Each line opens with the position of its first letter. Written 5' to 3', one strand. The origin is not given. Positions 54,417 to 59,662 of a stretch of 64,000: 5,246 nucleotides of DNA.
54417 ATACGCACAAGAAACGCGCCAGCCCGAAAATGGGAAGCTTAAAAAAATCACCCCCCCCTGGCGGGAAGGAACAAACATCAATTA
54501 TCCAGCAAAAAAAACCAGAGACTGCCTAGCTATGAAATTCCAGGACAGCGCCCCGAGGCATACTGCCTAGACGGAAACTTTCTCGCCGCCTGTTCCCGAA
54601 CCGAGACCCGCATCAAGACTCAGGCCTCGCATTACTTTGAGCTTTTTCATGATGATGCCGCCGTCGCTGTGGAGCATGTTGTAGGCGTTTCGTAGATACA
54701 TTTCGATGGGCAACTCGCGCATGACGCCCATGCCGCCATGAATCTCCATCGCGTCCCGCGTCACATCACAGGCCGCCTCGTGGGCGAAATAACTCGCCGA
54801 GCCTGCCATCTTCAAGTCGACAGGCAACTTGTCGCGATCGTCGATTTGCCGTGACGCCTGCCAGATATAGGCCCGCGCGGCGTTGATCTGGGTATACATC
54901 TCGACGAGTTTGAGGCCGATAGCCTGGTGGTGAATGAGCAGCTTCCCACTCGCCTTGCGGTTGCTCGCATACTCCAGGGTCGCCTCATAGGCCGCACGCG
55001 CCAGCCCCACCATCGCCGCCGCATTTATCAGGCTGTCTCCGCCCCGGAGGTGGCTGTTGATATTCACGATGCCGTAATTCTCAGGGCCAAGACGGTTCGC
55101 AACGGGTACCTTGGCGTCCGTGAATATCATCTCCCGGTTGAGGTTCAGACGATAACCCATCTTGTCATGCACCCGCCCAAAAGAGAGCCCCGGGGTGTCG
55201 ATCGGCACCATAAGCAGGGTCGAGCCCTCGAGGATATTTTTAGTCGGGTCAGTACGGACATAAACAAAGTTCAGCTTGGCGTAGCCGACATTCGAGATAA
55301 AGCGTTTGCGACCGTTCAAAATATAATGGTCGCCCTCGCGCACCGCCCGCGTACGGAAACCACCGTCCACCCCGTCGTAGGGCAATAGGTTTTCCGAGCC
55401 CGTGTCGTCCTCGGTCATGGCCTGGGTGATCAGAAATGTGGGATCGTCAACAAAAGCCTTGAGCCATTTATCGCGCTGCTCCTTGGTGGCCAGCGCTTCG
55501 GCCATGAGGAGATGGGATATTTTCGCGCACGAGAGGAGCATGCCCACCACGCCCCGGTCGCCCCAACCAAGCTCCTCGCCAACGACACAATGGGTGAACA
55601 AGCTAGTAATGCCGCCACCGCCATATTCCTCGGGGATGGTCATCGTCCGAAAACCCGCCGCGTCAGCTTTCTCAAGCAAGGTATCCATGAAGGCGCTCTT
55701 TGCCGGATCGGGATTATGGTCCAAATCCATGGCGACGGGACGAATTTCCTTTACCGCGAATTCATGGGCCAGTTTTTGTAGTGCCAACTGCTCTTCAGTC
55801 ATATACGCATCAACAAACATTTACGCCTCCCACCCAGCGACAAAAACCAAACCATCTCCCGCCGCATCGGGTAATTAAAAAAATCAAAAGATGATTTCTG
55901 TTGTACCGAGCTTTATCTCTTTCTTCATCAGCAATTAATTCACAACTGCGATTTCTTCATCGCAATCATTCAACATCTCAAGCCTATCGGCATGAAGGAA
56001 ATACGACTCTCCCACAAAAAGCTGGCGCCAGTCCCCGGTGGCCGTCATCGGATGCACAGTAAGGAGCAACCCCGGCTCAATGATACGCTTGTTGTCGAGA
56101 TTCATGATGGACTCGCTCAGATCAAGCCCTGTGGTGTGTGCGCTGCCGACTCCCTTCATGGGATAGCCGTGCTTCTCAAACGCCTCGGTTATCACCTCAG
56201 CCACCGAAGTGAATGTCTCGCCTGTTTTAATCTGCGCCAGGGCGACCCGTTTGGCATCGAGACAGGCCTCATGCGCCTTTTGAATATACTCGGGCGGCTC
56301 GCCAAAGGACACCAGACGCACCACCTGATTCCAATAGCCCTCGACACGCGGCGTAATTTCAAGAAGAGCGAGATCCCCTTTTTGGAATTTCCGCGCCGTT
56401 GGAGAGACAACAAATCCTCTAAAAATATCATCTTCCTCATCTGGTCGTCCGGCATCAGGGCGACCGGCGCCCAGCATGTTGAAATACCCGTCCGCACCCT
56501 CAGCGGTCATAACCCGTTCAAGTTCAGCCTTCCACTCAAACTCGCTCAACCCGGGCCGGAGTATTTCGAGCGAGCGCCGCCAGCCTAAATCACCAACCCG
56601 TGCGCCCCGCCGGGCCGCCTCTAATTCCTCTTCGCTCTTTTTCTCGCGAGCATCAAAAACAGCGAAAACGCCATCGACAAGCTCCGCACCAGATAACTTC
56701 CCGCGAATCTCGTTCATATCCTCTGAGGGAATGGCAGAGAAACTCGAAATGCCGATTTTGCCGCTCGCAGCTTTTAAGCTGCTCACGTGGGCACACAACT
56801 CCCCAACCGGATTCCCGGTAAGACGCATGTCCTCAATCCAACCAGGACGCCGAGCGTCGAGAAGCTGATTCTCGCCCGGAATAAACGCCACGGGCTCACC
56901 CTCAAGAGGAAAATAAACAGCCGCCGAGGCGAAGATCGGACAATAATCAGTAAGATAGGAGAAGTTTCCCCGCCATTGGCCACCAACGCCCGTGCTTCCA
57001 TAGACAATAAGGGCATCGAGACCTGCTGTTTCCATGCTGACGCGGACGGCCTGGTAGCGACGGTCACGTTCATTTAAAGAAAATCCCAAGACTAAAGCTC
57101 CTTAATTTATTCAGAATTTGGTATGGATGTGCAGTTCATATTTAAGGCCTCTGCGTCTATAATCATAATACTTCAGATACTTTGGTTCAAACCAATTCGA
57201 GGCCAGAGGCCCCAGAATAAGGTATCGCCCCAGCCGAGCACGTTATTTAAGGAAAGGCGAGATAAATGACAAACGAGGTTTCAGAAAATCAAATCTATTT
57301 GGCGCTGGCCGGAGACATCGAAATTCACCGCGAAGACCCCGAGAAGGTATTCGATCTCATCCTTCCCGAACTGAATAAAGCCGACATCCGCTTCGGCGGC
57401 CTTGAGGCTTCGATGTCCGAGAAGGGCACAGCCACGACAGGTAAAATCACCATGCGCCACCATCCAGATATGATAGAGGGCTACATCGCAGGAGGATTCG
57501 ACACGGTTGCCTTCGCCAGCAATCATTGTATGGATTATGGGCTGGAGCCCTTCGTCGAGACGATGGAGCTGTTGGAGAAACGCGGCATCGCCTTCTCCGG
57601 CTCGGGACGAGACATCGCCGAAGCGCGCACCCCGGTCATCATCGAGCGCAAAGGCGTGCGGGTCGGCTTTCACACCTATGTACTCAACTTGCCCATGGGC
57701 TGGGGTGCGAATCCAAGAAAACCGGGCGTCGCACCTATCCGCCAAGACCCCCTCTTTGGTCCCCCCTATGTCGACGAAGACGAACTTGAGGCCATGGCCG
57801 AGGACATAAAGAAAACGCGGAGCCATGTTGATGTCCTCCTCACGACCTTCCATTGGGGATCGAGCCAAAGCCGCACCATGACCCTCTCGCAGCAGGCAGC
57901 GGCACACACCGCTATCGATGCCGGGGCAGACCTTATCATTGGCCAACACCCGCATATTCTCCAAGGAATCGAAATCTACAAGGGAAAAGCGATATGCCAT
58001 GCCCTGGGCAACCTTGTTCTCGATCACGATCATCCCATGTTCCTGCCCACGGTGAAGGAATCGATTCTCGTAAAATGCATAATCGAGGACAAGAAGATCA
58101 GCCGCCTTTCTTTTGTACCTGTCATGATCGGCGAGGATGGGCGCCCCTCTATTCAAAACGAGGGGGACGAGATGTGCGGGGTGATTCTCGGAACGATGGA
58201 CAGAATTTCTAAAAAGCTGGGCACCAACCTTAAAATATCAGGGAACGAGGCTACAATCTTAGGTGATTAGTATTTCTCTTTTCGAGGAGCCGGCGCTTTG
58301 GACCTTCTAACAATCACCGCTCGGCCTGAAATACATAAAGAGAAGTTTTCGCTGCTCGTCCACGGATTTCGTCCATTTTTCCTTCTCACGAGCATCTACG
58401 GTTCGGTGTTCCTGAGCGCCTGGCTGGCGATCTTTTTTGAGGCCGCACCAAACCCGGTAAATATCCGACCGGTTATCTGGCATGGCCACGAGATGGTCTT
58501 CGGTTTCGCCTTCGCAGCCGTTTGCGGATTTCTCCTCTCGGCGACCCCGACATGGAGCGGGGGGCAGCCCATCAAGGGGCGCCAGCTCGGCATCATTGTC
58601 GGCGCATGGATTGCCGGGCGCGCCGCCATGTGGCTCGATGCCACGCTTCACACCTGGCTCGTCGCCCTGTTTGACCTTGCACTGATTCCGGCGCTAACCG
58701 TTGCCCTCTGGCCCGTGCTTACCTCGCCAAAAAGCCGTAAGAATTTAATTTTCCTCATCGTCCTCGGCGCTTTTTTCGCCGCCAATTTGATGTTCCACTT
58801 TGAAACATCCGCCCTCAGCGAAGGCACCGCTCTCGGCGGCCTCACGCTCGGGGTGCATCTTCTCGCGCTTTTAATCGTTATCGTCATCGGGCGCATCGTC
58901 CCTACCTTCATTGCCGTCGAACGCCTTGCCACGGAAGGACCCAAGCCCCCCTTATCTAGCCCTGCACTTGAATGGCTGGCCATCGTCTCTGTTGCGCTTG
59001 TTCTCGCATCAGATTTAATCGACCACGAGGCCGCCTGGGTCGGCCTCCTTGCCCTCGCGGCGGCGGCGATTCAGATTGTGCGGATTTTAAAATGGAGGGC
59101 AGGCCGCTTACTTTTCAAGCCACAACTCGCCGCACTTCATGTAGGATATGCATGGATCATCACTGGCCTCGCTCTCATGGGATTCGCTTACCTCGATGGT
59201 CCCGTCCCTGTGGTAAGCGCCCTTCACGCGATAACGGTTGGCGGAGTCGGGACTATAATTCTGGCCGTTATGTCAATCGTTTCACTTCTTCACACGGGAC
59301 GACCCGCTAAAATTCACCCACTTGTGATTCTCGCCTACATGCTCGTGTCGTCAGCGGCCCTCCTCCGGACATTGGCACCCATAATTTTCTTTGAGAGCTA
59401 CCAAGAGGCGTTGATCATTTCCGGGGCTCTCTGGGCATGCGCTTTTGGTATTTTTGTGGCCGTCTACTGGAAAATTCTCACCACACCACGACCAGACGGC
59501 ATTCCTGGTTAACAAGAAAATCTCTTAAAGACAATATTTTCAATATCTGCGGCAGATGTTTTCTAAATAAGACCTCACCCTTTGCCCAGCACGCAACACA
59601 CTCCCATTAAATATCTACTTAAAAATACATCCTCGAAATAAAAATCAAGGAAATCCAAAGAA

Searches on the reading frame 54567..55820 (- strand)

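Call 50: search_protein_families(library=pfam, proteins=[window:54567-55820:-], max_evalue=0.00001)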
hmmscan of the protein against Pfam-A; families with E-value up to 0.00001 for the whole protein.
window:54567-55820:- (417 aa): 4 families
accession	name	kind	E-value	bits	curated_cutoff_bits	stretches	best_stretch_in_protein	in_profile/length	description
PF00441.29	Acyl-CoA_dh_1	-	1e-26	94.3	22.4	1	266-379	18-128/150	Acyl-CoA dehydrogenase, C-terminal domain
PF02771.21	Acyl-CoA_dh_N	-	8.5e-19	68.4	22.9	1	8-124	1-110/113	Acyl-CoA dehydrogenase, N-terminal domain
PF02770.24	Acyl-CoA_dh_M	-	1.3e-16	61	33.3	1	133-235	2-96/97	Acyl-CoA dehydrogenase, middle domain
PF08028.16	Acyl-CoA_dh_2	-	7.7e-15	55.8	22.7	1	265-380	2-124/134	Acyl-CoA dehydrogenase, C-terminal domain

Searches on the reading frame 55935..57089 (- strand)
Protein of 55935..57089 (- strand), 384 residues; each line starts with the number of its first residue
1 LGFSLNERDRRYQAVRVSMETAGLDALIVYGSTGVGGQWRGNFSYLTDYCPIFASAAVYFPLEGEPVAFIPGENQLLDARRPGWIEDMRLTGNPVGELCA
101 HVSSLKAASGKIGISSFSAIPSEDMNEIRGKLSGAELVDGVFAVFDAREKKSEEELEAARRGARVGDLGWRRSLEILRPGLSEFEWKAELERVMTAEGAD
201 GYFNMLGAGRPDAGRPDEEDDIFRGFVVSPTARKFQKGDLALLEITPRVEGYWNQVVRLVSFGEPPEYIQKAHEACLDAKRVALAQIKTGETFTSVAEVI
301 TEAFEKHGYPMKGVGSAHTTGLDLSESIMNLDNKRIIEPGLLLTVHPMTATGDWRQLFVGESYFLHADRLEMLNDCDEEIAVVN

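Call 50: search_protein_families(library=pfam, proteins=[window:55935-57089:-], max_evalue=0.00001)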
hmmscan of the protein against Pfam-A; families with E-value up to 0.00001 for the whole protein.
window:55935-57089:- (384 aa): 2 families
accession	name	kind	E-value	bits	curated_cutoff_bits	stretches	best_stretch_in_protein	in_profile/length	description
PF00557.29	Peptidase_M24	-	4e-22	79.4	23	1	158-354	2-195/208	Metallopeptidase family M24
PF01321.24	Creatinase_N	-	9.2e-07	29.9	22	1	11-139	1-117/128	Creatinase/Prolidase N-terminal domain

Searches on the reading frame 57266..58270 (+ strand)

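Call 50: search_protein_families(library=pfam, proteins=[window:57266-58270:+], max_evalue=0.00001)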
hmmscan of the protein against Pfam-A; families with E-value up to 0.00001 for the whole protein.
window:57266-58270:+ (334 aa): 1 family
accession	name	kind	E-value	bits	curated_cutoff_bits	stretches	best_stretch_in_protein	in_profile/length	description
PF09587.15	PGA_cap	-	3e-59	201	27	1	13-253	3-254/255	Bacterial capsule synthesis protein PGA_cap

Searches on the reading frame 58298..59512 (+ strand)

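Call 50: search_protein_families(library=pfam, proteins=[window:58298-59512:+], max_evalue=0.00001)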
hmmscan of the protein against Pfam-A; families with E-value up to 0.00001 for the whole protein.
window:58298-59512:+ (404 aa): 1 family
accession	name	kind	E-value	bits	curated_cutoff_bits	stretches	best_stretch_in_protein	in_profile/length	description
PF05940.17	NnrS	-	2.8e-97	326.8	28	1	19-398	2-371/371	NnrS protein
